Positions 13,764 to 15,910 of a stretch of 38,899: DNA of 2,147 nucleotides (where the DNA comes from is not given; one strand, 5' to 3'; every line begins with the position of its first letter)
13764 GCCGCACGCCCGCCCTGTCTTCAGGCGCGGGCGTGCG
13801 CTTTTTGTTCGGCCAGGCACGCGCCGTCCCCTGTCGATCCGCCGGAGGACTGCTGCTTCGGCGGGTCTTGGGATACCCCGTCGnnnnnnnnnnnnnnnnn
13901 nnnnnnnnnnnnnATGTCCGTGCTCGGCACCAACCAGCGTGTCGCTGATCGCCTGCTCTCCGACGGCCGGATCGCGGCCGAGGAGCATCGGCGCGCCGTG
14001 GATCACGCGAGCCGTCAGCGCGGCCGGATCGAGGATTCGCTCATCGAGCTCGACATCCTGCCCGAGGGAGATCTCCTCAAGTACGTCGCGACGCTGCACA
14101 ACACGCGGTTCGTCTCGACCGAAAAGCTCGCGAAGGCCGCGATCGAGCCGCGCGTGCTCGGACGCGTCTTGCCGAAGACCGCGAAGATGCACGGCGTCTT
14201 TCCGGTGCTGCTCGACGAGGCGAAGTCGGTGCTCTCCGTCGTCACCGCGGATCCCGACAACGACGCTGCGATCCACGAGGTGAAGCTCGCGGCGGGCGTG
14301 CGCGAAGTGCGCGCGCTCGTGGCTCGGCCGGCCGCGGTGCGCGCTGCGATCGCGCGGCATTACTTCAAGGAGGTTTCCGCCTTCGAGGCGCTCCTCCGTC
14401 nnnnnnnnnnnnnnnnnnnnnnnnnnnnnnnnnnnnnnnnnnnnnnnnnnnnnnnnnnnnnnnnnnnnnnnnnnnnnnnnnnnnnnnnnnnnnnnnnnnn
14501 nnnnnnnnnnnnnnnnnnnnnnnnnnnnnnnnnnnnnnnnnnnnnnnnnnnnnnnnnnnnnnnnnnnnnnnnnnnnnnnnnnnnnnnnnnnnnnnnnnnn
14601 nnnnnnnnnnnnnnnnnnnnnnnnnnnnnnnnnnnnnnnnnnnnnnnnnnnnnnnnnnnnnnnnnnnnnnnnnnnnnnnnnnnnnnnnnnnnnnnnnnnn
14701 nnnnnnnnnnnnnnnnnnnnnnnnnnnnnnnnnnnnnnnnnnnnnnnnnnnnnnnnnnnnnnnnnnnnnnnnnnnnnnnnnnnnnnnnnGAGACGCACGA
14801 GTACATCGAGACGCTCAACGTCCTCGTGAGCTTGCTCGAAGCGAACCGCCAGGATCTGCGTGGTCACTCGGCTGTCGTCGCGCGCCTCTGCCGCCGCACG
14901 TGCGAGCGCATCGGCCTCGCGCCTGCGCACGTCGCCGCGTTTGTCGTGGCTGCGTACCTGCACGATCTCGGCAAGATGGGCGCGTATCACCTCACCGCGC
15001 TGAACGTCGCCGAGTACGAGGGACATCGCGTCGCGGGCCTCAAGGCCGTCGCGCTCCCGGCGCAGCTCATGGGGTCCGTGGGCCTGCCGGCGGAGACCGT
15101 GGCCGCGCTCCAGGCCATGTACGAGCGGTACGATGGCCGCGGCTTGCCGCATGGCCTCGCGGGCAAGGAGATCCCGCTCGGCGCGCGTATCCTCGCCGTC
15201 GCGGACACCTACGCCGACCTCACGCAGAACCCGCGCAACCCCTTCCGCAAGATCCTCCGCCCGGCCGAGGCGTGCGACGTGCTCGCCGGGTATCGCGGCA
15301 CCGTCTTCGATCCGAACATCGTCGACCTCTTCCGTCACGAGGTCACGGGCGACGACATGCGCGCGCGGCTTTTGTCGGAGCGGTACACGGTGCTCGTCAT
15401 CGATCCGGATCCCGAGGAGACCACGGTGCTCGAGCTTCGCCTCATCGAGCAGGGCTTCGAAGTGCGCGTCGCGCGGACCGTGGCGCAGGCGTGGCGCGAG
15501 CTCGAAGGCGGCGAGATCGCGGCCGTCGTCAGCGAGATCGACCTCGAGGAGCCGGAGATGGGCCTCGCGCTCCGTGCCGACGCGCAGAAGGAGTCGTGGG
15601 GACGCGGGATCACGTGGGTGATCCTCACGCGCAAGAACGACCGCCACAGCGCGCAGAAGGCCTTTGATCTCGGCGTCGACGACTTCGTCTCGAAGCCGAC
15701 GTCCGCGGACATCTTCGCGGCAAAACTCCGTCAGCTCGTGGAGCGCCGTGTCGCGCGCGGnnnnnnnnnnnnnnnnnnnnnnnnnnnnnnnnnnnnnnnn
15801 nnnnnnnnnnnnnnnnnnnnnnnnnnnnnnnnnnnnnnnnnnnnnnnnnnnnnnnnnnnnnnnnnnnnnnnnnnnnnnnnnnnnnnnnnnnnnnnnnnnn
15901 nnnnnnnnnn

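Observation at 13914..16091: MshEN (c-di-GMP binding) fused to a likely catalytically dead HD-GYP, a receiver and DUF4388, directly after rpoC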

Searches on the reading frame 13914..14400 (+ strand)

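Call 5: search_solved_structures(query=window:13914-14400:+, max_evalue=10, show_alignments=4)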
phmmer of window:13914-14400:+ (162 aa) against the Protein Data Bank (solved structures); distinct sequences matched with E-value up to 10: 9.
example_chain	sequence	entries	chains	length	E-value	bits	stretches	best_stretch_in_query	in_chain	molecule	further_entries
6f8l_G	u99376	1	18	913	1.5e-10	44.9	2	7-150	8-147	Type IV pilus assembly protein PilF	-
3jc8_Ba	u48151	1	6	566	1.8e-06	31.6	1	9-157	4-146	Type IV-A pilus assembly ATPase PilB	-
6olj_C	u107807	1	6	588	5.6e-06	30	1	9-156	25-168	Type IV pilus biogenesis ATPase PilB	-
5tsg_B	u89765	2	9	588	5.6e-06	30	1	9-156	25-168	Type IV pilus biogenesis ATPase PilB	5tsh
9g1w_A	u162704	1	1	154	1.2e-05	29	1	7-150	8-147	Type IV pilus assembly ATPase PilB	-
6ejf_G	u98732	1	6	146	5.7e-05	26.8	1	16-148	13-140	Type IV pilus assembly protein PilF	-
5zfr_A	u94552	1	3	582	0.00012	25.7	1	9-156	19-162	Type IV pilus biogenesis ATPase PilB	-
5htl_A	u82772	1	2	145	0.47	14.1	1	7-62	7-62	MSHA biogenesis protein MshE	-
9y4s_A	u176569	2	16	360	0.65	13.6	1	34-81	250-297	DNA integrity scanning protein DisA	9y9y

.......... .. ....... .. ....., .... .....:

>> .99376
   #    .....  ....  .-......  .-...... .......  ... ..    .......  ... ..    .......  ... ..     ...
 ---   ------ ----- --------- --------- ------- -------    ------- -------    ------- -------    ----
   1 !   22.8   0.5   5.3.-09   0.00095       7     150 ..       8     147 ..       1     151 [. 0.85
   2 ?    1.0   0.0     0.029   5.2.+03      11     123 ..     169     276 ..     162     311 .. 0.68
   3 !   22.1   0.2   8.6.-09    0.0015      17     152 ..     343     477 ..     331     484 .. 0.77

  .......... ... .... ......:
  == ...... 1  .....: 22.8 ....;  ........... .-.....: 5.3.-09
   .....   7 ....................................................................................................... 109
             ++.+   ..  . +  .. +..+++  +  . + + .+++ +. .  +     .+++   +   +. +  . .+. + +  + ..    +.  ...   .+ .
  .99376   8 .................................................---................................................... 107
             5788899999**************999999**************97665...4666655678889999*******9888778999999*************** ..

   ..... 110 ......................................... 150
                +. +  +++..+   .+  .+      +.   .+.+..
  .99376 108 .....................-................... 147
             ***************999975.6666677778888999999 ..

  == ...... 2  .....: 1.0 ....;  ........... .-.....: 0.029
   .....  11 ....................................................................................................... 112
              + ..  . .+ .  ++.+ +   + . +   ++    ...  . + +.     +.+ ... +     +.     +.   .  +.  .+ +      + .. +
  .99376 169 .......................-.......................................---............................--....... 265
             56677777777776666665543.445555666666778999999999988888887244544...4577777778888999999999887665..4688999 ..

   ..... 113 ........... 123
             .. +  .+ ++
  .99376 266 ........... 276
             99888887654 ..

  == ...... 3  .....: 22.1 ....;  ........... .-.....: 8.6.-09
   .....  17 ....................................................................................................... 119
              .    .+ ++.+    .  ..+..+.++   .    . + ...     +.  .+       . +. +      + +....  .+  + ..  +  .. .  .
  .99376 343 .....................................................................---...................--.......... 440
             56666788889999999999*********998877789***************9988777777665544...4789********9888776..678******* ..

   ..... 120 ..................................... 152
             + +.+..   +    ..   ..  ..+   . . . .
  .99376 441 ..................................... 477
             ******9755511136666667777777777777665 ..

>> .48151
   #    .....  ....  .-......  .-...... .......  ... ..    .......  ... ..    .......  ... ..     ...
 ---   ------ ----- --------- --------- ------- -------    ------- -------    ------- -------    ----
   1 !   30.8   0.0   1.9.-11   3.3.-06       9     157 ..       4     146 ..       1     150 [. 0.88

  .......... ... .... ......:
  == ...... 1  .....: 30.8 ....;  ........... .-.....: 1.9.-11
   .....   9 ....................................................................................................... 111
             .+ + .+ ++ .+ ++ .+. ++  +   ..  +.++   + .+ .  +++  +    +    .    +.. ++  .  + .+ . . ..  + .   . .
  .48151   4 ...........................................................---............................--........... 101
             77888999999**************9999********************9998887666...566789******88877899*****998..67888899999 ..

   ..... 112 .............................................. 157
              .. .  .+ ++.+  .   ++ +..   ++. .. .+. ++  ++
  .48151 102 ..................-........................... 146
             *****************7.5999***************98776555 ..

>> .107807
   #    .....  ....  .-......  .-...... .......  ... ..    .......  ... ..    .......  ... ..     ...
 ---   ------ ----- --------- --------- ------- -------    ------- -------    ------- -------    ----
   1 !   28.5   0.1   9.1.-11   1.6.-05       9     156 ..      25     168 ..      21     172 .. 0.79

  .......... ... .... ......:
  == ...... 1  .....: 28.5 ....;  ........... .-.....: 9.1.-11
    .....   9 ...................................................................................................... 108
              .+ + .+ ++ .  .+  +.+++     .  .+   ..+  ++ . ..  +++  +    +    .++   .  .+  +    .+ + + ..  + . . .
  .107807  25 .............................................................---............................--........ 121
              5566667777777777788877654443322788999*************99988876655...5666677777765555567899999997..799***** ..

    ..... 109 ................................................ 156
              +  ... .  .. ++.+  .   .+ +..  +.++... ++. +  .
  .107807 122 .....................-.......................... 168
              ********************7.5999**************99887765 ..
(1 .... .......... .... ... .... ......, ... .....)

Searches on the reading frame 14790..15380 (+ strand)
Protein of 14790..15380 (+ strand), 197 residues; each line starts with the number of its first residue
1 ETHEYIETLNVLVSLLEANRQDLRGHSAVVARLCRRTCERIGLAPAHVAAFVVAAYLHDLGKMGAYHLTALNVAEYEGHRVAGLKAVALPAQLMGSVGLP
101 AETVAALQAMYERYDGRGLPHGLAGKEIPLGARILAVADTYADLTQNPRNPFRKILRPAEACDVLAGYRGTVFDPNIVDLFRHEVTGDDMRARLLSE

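Call 6: search_solved_structures(query=window:14790-15380:+, max_evalue=0.01, show_alignments=5)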
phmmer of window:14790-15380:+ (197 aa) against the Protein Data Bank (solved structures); distinct sequences matched with E-value up to 0.01: 5.
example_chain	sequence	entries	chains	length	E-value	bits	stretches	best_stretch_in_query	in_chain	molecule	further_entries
4r8z_A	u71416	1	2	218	1.6e-17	67.3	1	43-181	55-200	Cyclic di-GMP phosphodiesterase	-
5z7c_A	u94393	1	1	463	8.8e-12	48.6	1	14-176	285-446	3'3'-cGAMP-specific phosphodiesterase 3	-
9rbz_A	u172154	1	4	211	2.9e-08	37.1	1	7-182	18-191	HD domain/sensory box protein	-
9rc0_A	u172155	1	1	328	9.9e-08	35.4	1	7-182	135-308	HD domain/sensory box protein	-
4mcw_A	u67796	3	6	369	3.5e-07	33.6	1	35-184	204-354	Metal dependent phosphohydrolase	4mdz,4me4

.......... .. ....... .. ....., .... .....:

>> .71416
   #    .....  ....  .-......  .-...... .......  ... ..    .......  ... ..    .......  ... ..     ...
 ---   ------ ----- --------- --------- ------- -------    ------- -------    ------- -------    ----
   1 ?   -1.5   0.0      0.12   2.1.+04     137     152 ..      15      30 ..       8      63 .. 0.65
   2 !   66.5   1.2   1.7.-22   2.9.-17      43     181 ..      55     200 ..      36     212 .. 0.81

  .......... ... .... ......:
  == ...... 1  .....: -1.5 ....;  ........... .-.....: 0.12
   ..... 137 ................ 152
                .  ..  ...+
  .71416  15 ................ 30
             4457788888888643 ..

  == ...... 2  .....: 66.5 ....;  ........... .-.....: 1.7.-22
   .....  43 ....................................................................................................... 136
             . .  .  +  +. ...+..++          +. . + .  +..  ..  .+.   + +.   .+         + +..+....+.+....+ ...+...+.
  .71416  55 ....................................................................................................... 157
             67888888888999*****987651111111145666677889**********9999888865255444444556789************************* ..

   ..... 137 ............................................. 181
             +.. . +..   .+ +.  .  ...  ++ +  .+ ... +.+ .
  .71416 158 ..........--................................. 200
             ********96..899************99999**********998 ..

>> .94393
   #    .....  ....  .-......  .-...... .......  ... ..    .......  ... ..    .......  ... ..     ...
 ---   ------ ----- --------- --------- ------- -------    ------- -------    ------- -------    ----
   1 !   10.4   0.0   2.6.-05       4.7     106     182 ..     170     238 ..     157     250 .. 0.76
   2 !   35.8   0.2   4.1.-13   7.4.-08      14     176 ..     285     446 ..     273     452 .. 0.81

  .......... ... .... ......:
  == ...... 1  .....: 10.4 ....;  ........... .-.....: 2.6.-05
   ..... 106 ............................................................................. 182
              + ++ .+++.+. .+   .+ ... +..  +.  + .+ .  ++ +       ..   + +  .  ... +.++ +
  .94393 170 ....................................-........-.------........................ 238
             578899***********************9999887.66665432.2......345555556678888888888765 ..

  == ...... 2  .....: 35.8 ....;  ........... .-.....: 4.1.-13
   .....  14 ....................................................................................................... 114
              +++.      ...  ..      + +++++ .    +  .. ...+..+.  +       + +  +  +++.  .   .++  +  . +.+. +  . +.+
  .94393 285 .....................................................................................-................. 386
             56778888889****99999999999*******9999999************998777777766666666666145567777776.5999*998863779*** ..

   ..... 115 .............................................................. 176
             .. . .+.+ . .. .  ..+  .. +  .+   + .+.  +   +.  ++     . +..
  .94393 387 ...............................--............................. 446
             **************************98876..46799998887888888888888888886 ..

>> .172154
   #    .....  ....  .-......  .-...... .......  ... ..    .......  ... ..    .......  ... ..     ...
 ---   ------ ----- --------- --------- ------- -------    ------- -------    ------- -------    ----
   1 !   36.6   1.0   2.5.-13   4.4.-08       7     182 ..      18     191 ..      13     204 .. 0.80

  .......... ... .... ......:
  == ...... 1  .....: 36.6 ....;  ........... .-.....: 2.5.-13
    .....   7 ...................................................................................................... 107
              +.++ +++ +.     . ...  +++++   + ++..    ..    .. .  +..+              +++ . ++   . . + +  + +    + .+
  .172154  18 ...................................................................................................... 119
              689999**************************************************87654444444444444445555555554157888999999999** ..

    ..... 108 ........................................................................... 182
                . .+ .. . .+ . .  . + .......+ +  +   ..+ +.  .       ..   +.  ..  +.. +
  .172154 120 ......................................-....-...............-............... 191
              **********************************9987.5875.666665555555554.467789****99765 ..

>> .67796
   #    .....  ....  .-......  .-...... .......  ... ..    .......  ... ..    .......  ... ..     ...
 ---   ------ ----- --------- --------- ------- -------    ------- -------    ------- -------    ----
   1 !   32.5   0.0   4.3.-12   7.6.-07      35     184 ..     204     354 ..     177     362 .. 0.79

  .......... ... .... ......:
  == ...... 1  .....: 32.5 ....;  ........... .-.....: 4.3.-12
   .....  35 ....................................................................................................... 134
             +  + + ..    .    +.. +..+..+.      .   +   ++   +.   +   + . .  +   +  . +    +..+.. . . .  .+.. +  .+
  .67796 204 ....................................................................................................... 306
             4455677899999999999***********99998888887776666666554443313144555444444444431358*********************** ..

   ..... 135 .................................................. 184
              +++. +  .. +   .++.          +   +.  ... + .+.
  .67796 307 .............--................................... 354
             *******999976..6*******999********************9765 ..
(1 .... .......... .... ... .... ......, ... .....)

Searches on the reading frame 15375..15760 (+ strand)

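Call 70: search_solved_structures(query=window:15375-15760:+, max_evalue=0.001, show_alignments=3)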
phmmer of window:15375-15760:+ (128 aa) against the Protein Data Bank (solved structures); distinct sequences matched with E-value up to 0.001: 21.
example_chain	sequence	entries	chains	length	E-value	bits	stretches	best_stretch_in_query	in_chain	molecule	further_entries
8svz_A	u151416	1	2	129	9e-06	29.1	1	6-120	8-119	Two-component response regulator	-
9ji3_J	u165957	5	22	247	1.1e-05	28.9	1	5-124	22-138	DNA-binding response regulator | Possible two component system response transcriptional positive regulator PhoP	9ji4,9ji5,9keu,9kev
3r0j_A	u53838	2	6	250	1.1e-05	28.8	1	5-124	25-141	POSSIBLE TWO COMPONENT SYSTEM RESPONSE TRANSCRIPTIONAL POSITIVE REGULATOR PHOP | Response regulator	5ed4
3nns_A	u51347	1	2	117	1.4e-05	28.5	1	77-124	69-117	DNA BINDING RESPONSE REGULATOR B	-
1p2f_A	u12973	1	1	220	1.7e-05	28.2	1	77-125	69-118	Response Regulator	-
9g85_A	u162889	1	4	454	1.8e-05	28.2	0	63-125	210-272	Response regulator PleD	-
2wb4_A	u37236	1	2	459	1.8e-05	28.1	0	63-125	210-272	DIGUANYLATE CYCLASE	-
9g86_A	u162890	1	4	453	1.8e-05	28.1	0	63-125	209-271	Response regulator PleD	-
1w25_A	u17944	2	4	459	1.9e-05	28.1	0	63-125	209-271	STALKED-CELL DIFFERENTIATION CONTROLLING PROTEIN | RESPONSE REGULATOR PLED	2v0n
1nxo_A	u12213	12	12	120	3.2e-05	27.3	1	6-124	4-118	DNA-binding response regulator | Response regulator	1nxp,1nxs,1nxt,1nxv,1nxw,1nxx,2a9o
6eb7_A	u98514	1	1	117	5.5e-05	26.6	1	6-123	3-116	DNA-binding response regulator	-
3gt7_A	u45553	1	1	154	8.1e-05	26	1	6-122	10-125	Sensor protein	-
1zgz_A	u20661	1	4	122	0.00015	25.2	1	6-122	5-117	TorCAD operon transcriptional regulatory protein torR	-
3t6k_A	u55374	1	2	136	0.00022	24.6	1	4-124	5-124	Response regulator receiver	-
3heb_A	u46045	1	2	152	0.00025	24.5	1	54-121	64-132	Response regulator receiver domain protein (CheY)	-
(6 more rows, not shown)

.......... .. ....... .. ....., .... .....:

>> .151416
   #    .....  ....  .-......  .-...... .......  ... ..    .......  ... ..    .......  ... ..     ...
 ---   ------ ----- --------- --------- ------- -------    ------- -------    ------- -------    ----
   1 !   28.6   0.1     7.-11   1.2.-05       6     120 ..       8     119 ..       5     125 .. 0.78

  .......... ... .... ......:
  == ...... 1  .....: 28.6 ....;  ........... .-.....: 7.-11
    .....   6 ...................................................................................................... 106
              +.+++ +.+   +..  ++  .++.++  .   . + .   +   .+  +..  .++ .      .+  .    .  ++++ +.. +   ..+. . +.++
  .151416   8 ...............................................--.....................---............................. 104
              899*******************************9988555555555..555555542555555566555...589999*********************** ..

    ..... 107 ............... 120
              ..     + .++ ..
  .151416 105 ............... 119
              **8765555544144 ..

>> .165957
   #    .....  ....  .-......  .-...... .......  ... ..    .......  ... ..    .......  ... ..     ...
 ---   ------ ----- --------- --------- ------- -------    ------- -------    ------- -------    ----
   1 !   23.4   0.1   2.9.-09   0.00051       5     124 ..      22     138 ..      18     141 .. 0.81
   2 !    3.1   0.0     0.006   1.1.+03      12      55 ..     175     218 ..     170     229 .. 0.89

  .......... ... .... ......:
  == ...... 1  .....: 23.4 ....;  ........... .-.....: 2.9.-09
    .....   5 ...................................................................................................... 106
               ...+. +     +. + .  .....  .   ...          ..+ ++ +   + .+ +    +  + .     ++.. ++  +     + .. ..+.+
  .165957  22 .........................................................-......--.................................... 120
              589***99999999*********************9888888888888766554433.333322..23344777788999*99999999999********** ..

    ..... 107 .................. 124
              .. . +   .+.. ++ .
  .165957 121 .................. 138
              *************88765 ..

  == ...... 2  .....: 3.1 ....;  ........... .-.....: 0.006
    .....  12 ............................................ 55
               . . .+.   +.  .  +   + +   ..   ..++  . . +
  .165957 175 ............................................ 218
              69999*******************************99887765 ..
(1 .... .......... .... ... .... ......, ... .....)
